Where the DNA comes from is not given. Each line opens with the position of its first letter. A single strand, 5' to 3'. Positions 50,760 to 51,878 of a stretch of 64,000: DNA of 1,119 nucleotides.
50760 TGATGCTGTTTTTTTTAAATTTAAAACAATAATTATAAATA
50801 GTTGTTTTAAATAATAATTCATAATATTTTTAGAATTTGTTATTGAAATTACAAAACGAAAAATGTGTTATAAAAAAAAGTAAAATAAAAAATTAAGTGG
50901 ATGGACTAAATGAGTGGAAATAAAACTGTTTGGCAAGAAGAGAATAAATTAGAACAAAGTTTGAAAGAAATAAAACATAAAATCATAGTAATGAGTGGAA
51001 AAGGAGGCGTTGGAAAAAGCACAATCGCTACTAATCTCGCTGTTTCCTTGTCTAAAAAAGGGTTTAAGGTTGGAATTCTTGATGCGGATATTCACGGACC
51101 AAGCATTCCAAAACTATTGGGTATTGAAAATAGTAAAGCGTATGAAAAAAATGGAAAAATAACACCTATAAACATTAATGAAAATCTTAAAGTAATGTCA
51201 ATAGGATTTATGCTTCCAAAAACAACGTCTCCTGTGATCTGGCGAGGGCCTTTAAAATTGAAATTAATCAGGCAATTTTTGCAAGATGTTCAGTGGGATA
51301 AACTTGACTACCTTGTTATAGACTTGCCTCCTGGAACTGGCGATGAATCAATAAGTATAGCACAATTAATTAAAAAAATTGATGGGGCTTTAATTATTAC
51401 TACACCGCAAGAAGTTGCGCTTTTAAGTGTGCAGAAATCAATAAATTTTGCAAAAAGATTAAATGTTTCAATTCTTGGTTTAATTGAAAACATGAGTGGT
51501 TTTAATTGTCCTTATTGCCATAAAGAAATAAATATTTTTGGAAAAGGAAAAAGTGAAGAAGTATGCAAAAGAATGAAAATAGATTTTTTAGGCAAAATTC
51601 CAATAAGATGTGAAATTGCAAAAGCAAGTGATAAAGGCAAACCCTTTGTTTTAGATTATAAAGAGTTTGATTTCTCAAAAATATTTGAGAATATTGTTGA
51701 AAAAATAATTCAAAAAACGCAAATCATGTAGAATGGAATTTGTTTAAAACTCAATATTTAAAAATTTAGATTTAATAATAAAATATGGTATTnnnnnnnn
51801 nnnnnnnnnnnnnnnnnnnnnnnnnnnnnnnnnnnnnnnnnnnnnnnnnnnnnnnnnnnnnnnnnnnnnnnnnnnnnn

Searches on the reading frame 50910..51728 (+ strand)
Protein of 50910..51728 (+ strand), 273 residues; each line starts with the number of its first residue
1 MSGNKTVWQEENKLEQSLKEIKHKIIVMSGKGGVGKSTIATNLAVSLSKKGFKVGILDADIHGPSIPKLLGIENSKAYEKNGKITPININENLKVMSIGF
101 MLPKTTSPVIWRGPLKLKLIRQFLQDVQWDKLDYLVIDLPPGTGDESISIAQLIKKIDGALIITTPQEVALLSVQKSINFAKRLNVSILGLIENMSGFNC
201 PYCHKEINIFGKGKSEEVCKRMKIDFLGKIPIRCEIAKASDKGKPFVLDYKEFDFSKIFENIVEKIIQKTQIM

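Call 4: search_protein_families(library=pfam, proteins=[window:50910-51728:+], max_evalue=1)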
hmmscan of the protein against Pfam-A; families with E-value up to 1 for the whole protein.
window:50910-51728:+ (273 aa): 32 families (the best 25 are shown)
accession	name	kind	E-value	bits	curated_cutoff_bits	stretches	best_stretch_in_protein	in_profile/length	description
PF10609.15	ParA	-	5.6e-103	344.1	27.1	1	21-266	2-245/246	NUBPL iron-transfer P-loop NTPase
PF01656.29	CbiA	-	6.2e-15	55.7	25.4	1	25-245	1-124/125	CobQ/CobB/MinD/ParA nucleotide binding domain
PF13614.12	AAA_31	-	1.4e-10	41.9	27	1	24-184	3-167/177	AAA domain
PF02374.21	ArsA_ATPase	-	6.9e-10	39.1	24.3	1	23-99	1-68/305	Anion-transporting ATPase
PF09140.17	MipZ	-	2.9e-09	37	20.7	1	23-143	1-110/262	ATPase MipZ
PF00142.24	Fer4_NifH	-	4.2e-06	26.9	25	1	25-63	2-40/271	4Fe-4S iron sulfur cluster binding proteins, NifH/frxC family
PF20720.3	nSTAND3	-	1.4e-05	25.3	27.2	1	22-56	16-50/155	Novel STAND NTPase 3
PF01583.26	APS_kinase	-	0.00023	21.6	21.1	1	24-81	3-60/152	Adenylylsulphate kinase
PF25199.1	nSTAND_NTPase5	-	0.00086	19.6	34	1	16-63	34-82/145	Novel STAND NTPase 5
PF03193.22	RsgA_GTPase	-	0.00098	19.4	30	1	10-46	93-129/174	RsgA GTPase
PF00448.28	SRP54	-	0.0011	19.1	22.7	1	24-61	2-39/196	SRP54-type protein, GTPase domain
PF13481.12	AAA_25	-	0.0015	18.6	27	1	22-50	32-59/195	AAA domain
PF03308.22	MeaB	-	0.0015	18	23.1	1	24-60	34-70/273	Methylmalonyl Co-A mutase-associated GTPase MeaB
PF00931.28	NB-ARC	-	0.0025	17.6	23.5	1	12-46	6-41/248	NB-ARC domain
PF06414.18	Zeta_toxin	-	0.0028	17.6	22.3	1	18-77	11-69/199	Zeta toxin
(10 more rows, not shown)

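Call 5: search_protein_families(library=ncbifam, proteins=[window:50910-51728:+], max_evalue=1)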
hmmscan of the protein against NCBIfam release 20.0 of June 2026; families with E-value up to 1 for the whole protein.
window:50910-51728:+ (273 aa): 74 families (the best 25 are shown)
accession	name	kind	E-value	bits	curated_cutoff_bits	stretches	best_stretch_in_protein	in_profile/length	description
NF041136.1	MrpORP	equivalog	2.2e-113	379.2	450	1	18-271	1-253/365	iron-sulfur cluster carrier protein MrpORP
NF008669.0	PRK11670.1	equivalog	1.1e-73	248.2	348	1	15-267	100-350/369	iron-sulfur cluster carrier protein ApbC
TIGR01969.1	minD_arch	subfamily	9.2e-24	84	201.75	1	25-268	3-232/251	cell division ATPase MinD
TIGR01968.1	minD_bact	equivalog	2.6e-20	72.9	212.9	1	25-269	4-239/261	septum site-determining protein MinD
NF008079.0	PRK10818.1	equivalog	6.5e-14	51.9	508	2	24-170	4-148/270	septum site-determining protein MinD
TIGR01007.1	eps_fam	subfamily_domain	4.9e-13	49.1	108.05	1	17-194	13-188/204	polysaccharide biosynthesis tyrosine autokinase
NF041546.1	ParA_partition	equivalog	1.1e-12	48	180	2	25-61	2-38/203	ParA family partition ATPase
NF047398.1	AAA_KGGVGR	domain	2.7e-10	40.9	90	1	25-76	5-56/190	KGGVGR-motif variant AAA ATPase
TIGR03371.1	cellulose_yhjQ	equivalog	5.8e-09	35.8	157.85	1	24-62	3-41/246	cellulose biosynthesis protein BcsQ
TIGR03815.1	CpaE_hom_Actino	equivalog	1.3e-08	34.4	154.45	1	23-186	112-274/340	septum site-determining protein Ssd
TIGR04291.1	arsen_driv_ArsA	equivalog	2.4e-08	33.2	650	1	12-58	309-355/565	arsenical pump-driving ATPase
TIGR03018.1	pepcterm_TyrKin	hypoth_equivalog_domain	3.1e-08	33.2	230.65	1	16-179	29-194/207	XrtA-associated tyrosine autokinase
NF009701.0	PRK13230.1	subfamily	3.3e-07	29.6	350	2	25-61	3-39/291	nitrogenase reductase-like protein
NF033200.1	F430_CfbC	exception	3.4e-07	29.9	402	1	24-62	1-39/260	Ni-sirohydrochlorin a,c-diamide reductive cyclase ATP-dependent reductase subunit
TIGR01287.1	nifH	equivalog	3.5e-06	26.5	394.35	1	26-74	3-51/275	nitrogenase iron protein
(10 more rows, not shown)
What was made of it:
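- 50910..51731 (+): Mrp/NBP35 (NUBPL-type) P-loop ATPase, a putative Fe-S cluster carrier. It is the first gene of the same-strand cluster and counts as context. Pfam ParA/NUBPL E=6e-103; NCBIfam MrpORP E=2e-113, below that model's cut-off (calls 4, 5).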
